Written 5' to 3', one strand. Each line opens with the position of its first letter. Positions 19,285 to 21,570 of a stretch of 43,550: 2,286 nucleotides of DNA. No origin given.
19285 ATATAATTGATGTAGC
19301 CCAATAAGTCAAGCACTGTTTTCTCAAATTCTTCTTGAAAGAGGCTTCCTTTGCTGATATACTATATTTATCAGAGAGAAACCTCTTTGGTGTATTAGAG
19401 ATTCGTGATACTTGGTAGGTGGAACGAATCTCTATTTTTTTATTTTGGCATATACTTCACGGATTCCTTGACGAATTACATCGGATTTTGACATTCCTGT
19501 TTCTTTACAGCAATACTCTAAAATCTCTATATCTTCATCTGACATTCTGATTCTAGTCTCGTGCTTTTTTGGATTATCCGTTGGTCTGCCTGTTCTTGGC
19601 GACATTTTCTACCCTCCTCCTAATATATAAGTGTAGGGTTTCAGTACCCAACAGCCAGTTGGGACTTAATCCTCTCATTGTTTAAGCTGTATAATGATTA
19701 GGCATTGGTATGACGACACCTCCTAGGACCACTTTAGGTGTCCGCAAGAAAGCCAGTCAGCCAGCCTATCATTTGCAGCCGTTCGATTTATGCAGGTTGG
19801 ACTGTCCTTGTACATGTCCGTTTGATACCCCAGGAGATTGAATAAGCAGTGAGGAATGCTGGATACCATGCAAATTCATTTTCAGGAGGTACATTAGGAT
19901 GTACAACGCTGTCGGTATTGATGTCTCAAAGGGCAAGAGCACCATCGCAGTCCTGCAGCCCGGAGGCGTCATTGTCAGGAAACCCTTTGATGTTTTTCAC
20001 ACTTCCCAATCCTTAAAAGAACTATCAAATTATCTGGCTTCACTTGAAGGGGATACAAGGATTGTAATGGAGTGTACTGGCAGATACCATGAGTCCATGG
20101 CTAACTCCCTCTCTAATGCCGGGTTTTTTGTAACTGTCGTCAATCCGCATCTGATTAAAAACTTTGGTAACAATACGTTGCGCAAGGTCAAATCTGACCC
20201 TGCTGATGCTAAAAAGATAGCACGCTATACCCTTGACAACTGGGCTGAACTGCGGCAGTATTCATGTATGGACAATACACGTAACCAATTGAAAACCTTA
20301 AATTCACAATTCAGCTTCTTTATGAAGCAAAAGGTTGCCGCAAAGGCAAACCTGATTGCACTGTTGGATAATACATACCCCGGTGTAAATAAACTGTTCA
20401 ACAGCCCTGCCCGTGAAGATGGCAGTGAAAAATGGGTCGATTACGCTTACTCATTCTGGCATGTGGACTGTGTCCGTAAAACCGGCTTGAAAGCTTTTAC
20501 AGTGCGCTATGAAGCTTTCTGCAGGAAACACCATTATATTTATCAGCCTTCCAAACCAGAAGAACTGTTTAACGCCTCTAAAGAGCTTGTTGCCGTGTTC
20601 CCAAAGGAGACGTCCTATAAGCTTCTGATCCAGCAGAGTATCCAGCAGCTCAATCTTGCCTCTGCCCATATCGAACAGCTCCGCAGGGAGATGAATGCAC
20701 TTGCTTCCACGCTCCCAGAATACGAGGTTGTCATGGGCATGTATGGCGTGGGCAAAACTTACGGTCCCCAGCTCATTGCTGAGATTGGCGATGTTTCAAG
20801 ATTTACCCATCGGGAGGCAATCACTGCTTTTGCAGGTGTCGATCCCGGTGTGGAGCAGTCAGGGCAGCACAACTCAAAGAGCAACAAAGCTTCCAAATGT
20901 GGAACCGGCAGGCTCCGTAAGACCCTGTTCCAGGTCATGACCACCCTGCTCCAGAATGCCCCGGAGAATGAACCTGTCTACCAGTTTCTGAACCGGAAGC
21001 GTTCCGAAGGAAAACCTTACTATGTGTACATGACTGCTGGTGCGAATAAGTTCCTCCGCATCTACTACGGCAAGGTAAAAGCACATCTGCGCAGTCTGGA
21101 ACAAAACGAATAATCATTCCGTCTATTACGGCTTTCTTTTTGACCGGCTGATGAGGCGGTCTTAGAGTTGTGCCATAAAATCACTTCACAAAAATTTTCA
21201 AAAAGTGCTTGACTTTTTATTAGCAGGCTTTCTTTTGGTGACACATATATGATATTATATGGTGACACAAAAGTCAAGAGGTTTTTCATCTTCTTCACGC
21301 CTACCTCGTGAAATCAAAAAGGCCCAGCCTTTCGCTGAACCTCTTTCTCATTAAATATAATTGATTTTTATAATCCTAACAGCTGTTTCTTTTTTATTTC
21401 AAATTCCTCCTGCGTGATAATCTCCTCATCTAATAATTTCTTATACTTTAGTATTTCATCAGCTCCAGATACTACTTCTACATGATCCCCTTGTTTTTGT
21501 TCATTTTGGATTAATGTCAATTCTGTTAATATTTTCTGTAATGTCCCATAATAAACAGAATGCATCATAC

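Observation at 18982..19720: Tandem duplicated units: RHH/AT-hook mini-repressor gene plus a convergent promoter-hairpin-terminator sRNA overlapping its stop codon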

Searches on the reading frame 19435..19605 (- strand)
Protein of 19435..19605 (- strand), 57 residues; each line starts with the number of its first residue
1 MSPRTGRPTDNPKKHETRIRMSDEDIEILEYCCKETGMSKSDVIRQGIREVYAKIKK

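Call 6: search_protein_families(library=pfam, proteins=[window:19435-19605:-], max_evalue=0.1)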
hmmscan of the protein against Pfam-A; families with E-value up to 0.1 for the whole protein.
seq(57 aa): 4 families
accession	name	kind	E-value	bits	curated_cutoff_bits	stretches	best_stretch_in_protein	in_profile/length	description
PF01402.27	RHH_1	-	1.1e-05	25.6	20.5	1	19-52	4-37/39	Ribbon-helix-helix protein, copG family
PF19807.5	DUF6290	-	0.00031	21.3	27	1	18-50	5-37/72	Family of unknown function (DUF6290)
PF21983.2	NikA-like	-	0.0082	16.7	27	1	13-46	3-36/72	Mobilization protein NikA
PF12651.13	RHH_3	-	0.097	13.1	21.6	0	13-54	1-42/44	Ribbon-helix-helix domain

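Call 13: search_protein_families(library=phrogs, proteins=[window:19435-19605:-], max_evalue=0.01)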
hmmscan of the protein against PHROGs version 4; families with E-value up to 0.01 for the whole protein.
seq(57 aa): 2 families
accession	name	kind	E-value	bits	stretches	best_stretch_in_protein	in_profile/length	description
phrog_876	-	transcription regulation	1.9e-17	64.6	1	1-57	54-110/239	transcriptional repressor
phrog_12301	-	transcription regulation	0.0024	19.4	1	19-56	59-93/96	transcriptional regulator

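Call 65: search_dna_similar(query=window:19435-19605:-, collection=plasmids, mode=protein, max_rows=30, max_evalue=0.001)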
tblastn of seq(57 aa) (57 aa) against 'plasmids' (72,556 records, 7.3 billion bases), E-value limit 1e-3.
Records with a match: 5; places in all: 5; records where one place covers at least 80% of the query: 5.
Best place of each record, by identity: 60-80% 2; <60% 3.
By first word of the organism name: Clostridium 3; Clostridioides 2.
By predicted mobility (MOB-suite, as given by PLSDB): non-mobilizable 5.
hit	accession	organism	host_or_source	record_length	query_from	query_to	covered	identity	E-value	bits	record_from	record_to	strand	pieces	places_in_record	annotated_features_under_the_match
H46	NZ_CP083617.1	Clostridioides difficile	-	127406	1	57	100%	60.3%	1e-16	78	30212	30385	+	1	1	hypothetical protein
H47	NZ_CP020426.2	Clostridioides difficile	ATCC strain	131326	1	57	100%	60.3%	1e-16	78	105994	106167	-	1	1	hypothetical protein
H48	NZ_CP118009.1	Clostridium perfringens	Homo sapiens,pure cell culture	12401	4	51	84%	43.8%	4e-6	48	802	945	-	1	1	hypothetical protein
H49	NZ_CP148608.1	Clostridium perfringens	Homo sapiens,single cell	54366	4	51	84%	37.5%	3e-4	43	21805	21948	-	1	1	hypothetical protein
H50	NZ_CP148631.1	Clostridium perfringens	Homo sapiens,single cell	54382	4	51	84%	37.5%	3e-4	43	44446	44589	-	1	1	hypothetical protein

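Call 74: get_annotated_region(hit=H46, flank=1500)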
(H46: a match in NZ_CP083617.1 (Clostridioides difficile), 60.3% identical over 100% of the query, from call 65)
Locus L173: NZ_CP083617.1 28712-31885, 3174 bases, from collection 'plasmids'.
description: Clostridioides difficile strain FDAARGOS_1528 plasmid unnamed1, complete sequence
organism: Clostridioides difficile (NCBI taxid 1496)
taxonomy: Bacteria; Bacillota; Clostridia; Peptostreptococcales; Peptostreptococcaceae; Clostridioides; Clostridioides difficile
host: -; source: -; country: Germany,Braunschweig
typing (MOB-suite, as given by PLSDB): non-mobilizable
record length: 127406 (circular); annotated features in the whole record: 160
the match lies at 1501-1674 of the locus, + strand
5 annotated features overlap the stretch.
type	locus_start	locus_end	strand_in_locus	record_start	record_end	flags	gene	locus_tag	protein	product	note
CDS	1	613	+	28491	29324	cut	-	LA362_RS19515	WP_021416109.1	hypothetical protein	-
CDS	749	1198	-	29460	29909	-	-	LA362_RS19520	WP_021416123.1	helix-turn-helix transcriptional regulator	-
CDS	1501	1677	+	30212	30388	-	-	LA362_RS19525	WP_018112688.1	hypothetical protein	-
CDS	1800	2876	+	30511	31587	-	-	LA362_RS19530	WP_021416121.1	phage antirepressor KilAC domain-containing protein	-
CDS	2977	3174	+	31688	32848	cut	-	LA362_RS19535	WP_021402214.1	hypothetical protein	-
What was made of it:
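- Closest known: Dual repressor plus antisense-RNA copy control of plasmids. Different: The one whose flanks were read (C. difficile, L173) again has an antirepressor downstream (calls 65, 74).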

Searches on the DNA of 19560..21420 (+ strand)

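Call 58: search_dna_similar(query=window:19560-21420:+, collection=plasmids, mode=near, max_rows=10)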
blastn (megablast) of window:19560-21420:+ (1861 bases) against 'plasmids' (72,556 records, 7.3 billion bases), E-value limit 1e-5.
No match.
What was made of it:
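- Tried and rejected: Megablast of the IS element against plasmids (call 58).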
